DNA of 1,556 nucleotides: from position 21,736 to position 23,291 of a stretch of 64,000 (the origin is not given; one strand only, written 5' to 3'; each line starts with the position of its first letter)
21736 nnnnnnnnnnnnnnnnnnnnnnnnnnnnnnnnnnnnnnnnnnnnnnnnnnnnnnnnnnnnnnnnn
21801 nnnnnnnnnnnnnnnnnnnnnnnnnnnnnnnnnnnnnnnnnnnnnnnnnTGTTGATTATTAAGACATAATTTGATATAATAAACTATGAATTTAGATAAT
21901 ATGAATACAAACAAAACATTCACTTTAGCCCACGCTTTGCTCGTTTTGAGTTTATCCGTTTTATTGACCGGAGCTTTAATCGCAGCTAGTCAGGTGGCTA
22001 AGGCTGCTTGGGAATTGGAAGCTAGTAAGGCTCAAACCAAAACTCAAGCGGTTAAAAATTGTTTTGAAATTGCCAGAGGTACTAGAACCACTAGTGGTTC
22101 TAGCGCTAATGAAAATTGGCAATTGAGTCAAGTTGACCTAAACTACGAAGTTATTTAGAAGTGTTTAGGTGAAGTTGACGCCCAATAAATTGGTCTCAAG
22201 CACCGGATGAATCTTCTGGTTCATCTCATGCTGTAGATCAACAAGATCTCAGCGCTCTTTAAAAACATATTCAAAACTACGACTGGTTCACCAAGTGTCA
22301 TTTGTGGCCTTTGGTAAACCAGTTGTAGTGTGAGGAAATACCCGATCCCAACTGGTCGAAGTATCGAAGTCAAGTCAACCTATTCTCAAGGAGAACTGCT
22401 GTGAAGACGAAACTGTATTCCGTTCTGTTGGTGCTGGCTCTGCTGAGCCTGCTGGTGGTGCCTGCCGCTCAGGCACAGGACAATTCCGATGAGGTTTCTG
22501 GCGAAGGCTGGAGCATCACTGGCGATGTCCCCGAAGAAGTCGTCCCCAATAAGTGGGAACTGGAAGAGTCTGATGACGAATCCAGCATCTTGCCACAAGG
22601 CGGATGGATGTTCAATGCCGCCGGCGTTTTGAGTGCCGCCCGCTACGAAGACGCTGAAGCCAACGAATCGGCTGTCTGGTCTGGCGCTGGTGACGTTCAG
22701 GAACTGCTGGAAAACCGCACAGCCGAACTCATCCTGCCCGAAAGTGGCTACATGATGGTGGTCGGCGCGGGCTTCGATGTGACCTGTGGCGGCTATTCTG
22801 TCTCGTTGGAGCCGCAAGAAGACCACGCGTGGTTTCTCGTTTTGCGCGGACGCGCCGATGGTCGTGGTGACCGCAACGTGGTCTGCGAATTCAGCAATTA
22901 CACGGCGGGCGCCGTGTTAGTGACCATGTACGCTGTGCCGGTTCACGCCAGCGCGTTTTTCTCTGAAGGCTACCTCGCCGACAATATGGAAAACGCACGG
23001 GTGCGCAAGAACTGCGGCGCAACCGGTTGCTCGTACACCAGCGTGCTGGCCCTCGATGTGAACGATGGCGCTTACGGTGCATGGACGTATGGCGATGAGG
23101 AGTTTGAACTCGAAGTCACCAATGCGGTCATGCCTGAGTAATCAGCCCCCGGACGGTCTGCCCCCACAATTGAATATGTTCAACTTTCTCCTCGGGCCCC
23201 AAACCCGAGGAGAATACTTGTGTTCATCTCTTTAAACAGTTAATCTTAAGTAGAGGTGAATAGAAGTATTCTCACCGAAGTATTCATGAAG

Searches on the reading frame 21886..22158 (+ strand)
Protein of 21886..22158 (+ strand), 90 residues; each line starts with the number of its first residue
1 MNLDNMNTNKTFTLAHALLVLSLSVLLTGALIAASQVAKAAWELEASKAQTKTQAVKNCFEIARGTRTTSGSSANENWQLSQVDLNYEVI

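Call 3: search_protein_families(library=pfam, proteins=[window:21886-22158:+], max_evalue=0.1)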
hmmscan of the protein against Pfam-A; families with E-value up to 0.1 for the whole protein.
window:21886-22158:+ (90 aa): 1 family
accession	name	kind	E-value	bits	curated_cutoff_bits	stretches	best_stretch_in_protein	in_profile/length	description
PF18845.6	baeRF_family3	-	0.08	13.7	31.5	1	32-71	116-155/168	Bacterial archaeo-eukaryotic release factor family 3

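Call 4: search_protein_families(library=ncbifam, proteins=[window:21886-22158:+], max_evalue=0.1)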
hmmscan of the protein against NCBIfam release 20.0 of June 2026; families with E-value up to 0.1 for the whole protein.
window:21886-22158:+ (90 aa): 1 family
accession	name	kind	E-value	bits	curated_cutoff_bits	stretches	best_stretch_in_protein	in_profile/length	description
NF047828.1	T3SSXpsI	equivalog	0.076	13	150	1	14-66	11-60/132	type II secretion system protein XpsI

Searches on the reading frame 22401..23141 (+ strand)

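Call 3: search_protein_families(library=pfam, proteins=[window:22401-23141:+], max_evalue=0.1)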
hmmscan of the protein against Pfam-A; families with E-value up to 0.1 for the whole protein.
window:22401-23141:+ (246 aa): 0 families

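Call 4: search_protein_families(library=ncbifam, proteins=[window:22401-23141:+], max_evalue=0.1)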
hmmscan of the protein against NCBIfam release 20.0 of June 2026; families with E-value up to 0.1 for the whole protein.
window:22401-23141:+ (246 aa): 1 family
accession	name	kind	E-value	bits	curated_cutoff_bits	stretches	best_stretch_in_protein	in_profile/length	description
NF041742.1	WGxxGxxG_fam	subfamily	0.013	16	35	0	1-33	1-32/69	WGxxGxxG family protein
